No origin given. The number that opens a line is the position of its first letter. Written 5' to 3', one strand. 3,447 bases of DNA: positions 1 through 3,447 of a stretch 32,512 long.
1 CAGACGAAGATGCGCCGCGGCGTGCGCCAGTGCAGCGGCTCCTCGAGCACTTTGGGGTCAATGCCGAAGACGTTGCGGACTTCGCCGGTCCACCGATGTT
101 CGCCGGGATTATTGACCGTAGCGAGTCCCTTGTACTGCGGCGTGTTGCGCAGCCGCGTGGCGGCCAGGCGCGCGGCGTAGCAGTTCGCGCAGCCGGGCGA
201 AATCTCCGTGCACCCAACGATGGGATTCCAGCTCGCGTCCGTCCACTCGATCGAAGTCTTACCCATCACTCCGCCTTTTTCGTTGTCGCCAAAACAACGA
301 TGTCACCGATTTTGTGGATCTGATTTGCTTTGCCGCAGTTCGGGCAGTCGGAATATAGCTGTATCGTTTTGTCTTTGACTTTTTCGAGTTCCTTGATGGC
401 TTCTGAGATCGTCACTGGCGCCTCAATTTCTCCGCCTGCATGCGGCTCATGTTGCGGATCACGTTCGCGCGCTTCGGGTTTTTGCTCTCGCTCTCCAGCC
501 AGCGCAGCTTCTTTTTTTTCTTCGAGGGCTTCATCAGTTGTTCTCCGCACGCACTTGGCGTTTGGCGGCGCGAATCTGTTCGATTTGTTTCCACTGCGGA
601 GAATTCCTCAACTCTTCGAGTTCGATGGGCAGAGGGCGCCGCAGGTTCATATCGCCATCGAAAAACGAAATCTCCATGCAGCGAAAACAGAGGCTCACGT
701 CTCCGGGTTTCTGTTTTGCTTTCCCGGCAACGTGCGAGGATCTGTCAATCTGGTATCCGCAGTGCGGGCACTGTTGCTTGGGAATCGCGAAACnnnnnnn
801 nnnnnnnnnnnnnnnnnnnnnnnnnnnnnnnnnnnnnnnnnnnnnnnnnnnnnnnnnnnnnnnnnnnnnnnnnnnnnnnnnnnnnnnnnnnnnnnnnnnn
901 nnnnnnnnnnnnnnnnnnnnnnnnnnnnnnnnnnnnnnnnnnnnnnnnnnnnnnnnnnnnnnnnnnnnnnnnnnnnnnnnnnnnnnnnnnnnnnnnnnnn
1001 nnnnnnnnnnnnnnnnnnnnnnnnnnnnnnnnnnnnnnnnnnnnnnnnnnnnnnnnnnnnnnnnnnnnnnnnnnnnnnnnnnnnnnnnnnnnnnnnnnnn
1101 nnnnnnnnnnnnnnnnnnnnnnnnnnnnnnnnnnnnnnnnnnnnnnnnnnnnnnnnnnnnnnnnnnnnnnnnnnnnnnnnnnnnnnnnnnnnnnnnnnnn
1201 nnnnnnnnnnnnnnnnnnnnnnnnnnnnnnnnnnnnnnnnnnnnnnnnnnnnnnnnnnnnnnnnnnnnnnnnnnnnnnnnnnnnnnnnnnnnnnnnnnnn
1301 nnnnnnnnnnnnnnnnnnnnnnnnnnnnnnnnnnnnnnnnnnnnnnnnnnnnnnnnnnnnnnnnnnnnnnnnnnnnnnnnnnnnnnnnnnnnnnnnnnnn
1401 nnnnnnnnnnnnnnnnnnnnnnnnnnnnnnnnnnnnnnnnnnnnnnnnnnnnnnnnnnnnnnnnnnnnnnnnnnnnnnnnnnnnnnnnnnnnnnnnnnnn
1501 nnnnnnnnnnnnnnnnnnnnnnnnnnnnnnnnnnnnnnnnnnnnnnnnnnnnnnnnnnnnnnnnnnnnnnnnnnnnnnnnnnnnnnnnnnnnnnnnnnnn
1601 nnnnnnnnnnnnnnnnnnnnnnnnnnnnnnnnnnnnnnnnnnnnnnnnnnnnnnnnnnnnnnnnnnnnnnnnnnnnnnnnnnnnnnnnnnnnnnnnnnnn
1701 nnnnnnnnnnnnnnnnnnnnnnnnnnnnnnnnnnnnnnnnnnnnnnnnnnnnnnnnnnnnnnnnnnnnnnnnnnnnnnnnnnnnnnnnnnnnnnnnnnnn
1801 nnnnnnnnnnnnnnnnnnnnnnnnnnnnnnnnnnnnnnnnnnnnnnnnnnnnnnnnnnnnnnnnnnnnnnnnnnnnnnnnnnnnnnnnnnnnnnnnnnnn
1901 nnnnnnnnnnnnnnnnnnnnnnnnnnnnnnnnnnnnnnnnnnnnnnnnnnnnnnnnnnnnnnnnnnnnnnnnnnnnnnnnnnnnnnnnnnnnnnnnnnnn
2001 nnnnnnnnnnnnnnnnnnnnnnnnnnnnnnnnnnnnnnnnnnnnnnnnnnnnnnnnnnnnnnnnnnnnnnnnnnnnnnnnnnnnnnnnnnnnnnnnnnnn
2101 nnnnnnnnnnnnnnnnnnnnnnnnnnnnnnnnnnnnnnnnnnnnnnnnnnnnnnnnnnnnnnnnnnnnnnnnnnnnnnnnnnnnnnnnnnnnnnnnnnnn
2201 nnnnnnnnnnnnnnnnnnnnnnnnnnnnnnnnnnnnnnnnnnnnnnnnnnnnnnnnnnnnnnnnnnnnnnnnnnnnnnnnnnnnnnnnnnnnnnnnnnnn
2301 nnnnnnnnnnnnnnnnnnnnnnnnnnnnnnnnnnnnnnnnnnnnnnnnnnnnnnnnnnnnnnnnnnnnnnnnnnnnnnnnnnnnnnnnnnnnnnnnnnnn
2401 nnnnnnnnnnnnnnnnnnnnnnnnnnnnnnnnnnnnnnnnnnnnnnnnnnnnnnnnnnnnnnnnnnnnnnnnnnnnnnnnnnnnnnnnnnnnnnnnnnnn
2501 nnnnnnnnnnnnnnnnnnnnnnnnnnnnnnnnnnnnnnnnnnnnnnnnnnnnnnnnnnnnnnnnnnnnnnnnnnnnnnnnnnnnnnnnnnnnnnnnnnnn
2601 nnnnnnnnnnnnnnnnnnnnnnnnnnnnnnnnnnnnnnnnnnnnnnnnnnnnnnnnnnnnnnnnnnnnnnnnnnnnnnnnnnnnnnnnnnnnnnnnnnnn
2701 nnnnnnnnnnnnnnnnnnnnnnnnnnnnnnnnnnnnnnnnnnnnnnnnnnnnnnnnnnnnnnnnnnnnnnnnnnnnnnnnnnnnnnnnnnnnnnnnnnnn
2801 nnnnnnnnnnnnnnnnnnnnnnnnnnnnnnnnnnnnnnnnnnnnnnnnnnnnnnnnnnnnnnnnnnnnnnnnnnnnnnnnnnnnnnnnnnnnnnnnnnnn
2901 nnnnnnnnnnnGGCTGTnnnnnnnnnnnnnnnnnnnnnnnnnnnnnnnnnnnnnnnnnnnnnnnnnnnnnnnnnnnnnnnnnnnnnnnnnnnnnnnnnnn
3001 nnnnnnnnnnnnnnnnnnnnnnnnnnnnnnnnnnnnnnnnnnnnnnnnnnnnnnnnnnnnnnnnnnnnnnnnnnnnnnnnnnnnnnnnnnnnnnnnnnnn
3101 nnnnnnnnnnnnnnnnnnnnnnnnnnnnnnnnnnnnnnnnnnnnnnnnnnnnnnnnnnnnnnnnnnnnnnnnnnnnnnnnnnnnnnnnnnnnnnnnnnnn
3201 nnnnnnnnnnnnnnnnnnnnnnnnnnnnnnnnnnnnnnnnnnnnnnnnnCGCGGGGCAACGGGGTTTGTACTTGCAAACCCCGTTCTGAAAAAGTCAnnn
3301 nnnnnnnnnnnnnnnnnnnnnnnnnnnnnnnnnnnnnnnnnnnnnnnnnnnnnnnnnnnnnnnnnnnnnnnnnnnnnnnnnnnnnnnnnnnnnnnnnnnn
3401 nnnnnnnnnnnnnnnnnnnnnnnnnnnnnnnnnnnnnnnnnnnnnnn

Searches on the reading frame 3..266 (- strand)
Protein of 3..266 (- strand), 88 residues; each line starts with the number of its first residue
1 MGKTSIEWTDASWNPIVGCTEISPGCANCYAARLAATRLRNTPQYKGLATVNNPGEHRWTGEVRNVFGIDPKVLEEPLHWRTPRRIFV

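Call 94: search_protein_families(library=pfam, proteins=[window:3-266:-], max_evalue=0.01)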
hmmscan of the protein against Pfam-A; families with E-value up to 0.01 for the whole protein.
window:3-266:- (88 aa): 1 family
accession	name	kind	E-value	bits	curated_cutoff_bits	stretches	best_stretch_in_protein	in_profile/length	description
PF07505.17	DUF5131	-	4.2e-20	72.7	28.9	1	3-88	1-75/243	Protein of unknown function (DUF5131)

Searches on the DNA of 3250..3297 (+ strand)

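Call 65: build_rna_model(alignment_id=A3, structure=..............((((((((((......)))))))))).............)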
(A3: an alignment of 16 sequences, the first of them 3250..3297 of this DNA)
Model R1 built from alignment A3 (16 sequences, 53 columns); structure: as given.
model positions 41; base pairs 10; branch points 0; effective number of sequences 16; information 0.935 bits per position. Calibrated on 0.2 Mb of random sequence (short: E-values are rough).
structure used (alignment columns):
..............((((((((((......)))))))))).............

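Call 66: search_with_rna_model(model_id=R1, source=window, filters=off, max_evalue=10, show_alignments=0)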
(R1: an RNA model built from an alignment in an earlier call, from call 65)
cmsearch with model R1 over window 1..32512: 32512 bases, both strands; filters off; matches with E-value up to 10: 38.
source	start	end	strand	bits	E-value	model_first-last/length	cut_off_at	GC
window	21823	21863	+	49.1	3.6e-11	1-41/41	no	0.39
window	3253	3293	+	48.7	4.6e-11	1-41/41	no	0.51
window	18291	18331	+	47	1.3e-10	1-41/41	no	0.54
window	19307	19347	+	46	2.4e-10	1-41/41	no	0.44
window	11181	11221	-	44.5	5.9e-10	1-41/41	no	0.56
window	17510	17550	+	42.1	2.7e-09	1-41/41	no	0.61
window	12966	13006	+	41.9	3.1e-09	1-41/41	no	0.59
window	14953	14993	-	35.2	1.9e-07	1-41/41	no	0.63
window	19304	19344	-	18.1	0.007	1-41/41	no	0.46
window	21829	21854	-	15.1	0.044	7-32/41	no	0.42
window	5660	5691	+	13.3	0.13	1-41/41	no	0.72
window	3258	3290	-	12.7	0.2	1-41/41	no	0.48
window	18506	18535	+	11.2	0.48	1-41/41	no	0.6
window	4793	4826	+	10.8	0.61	1-41/41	no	0.68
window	31852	31898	-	10.3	0.82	1-41/41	no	0.57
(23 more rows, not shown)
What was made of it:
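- Checked: The next hit, 18 bits, is the reverse strand of one of them (calls 65, 66).
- High density in this virus: 8 copies in 32.4 kb (call 66).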

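Call 67: search_with_rna_model(model_id=R1, sources=[L001, L002, L003, L004, L005, L127, L128, L129, L130], filters=off, max_evalue=10)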
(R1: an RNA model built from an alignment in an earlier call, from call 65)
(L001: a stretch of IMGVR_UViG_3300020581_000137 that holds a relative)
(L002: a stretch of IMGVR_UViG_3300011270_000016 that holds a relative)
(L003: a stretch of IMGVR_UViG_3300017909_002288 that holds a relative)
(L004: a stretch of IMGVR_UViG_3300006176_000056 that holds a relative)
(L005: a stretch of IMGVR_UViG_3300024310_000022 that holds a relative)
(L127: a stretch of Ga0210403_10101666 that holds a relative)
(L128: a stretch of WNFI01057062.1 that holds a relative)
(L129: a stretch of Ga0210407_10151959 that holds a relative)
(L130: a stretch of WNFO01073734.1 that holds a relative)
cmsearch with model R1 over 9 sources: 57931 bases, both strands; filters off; matches with E-value up to 10: 44.
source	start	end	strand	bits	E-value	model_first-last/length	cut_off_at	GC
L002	11965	12005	+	51.4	1.6e-11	1-41/41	no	0.51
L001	1924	1964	+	50.5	2.8e-11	1-41/41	no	0.41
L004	3426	3466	-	48.8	7.8e-11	1-41/41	no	0.51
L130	2564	2604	+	45.9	4.6e-10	1-41/41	no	0.56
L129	5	45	+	40.5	1.3e-08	1-41/41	no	0.63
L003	254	271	-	21.6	0.0014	11-28/41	no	0.39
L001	1930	1955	-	15.1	0.078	7-32/41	no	0.42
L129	911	957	-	14.2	0.13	1-41/41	no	0.55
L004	3429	3461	+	13.1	0.27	1-41/41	no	0.52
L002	11216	11252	-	11.8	0.6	1-41/41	no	0.59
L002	11971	11996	-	11.4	0.78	7-32/41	no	0.54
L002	3796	3823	-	10.8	1.1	1-41/41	no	0.61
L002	9356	9389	-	10.7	1.2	1-41/41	no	0.62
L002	9401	9437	-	10.7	1.2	1-41/41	no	0.51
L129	161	185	+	10.6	1.3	1-41/41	no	0.6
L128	3120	3152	-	10.4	1.4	1-41/41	no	0.76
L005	8543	8593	+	9.8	2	1-41/41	no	0.61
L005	9549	9575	+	9.8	2.1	1-41/41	no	0.74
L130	2436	2465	-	9.7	2.2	1-41/41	no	0.6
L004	2328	2376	+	9.7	2.2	1-41/41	no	0.55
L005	15802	15829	+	9.1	3.1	1-41/41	no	0.79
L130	2184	2213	-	8.9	3.5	1-41/41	no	0.67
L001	66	92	+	8.5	4.6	1-41/41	no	0.48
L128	5219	5250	-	8.4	4.8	1-41/41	no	0.75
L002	11219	11247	+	8.3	5.2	1-41/41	no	0.55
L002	2769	2800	+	8.2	5.4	1-41/41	no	0.59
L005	14059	14094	+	8.1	5.9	1-41/41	no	0.61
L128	1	29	+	8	6.1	1-41/41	no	0.59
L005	8869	8918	-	7.9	6.5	1-41/41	no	0.6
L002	5121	5162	-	7.7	7.3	1-41/41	no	0.69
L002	11798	11832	+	7.7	7.4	1-41/41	no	0.71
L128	4358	4384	-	7.6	7.8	1-41/41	no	0.89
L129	1674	1723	-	7.6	7.8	1-41/41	no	0.78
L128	31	62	+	7.6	8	1-41/41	no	0.59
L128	2189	2224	-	7.6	8.1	1-41/41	no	0.69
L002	675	726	-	7.5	8.6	1-41/41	no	0.63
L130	3210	3245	-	7.4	8.8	1-41/41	no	0.53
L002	10277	10321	+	7.4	8.8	1-41/41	no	0.76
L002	10326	10377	-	7.4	8.9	1-41/41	no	0.6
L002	8347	8381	-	7.4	8.9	1-41/41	no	0.6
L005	11726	11764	+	7.4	9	1-41/41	no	0.59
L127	821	859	+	7.4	9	1-41/41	no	0.59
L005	15807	15834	-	7.4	9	1-41/41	no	0.79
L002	2456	2506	-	7.3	9.5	1-41/41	no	0.67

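Call 73: search_with_rna_model(model_id=R1, sources=[L131, L132, L133, L134, L135, L136, L137, L138, L139, L140], filters=off, max_evalue=0.01)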
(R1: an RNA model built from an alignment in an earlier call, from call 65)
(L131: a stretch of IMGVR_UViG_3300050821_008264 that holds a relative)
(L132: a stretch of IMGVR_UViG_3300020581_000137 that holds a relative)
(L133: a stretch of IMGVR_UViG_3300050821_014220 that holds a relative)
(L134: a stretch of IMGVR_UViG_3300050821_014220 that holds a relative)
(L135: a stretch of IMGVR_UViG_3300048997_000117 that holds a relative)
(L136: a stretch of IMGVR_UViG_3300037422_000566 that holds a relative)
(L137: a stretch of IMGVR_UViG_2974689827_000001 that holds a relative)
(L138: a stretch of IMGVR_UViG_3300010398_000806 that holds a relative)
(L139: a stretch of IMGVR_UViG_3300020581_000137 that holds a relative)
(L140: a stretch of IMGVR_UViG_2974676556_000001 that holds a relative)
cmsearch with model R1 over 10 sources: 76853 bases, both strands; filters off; matches with E-value up to 0.01: 14.
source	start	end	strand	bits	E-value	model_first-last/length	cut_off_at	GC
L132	2307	2347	-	38.3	6.4e-08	1-41/41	no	0.56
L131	3358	3395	+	37.7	9.7e-08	1-41/41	no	0.63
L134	973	1013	-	34.6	6.2e-07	1-41/41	no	0.56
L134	3913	3953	+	33.4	1.3e-06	1-41/41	no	0.66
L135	226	266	+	32.3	2.6e-06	1-41/41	no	0.59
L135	8008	8048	-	30.7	6.8e-06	1-41/41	no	0.63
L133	1036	1068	+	30.4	8.6e-06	1-41/41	no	0.73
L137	2877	2911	-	28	3.7e-05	1-41/41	no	0.69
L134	2277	2309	+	27.8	4.1e-05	1-41/41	no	0.64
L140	3559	3593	-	27.1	6.4e-05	1-41/41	no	0.71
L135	511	548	+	26.8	7.6e-05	1-41/41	no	0.66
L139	2929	2969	+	25.1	0.00022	1-41/41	no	0.51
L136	3200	3219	+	23.4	0.00063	10-29/41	no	0.7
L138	4498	4530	-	21.6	0.0019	1-41/41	no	0.67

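Call 115: search_with_rna_model(model_id=R1, sources=[L152, L153, L154, L155], filters=off, max_evalue=0.01)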
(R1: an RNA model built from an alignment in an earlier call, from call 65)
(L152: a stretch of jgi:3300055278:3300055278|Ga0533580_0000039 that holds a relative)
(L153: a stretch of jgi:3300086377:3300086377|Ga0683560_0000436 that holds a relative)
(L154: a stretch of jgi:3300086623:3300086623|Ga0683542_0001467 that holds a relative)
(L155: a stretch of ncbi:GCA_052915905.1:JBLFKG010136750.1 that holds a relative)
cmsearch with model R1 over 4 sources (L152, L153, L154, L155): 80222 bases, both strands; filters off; matches with E-value up to 0.01: 1.
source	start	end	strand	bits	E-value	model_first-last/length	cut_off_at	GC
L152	8889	8928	+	23.5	0.00063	1-41/41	no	0.55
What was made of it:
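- Family members L153-L155 have none (call 115). Most members of the virus family lack the element (calls 67, 115).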
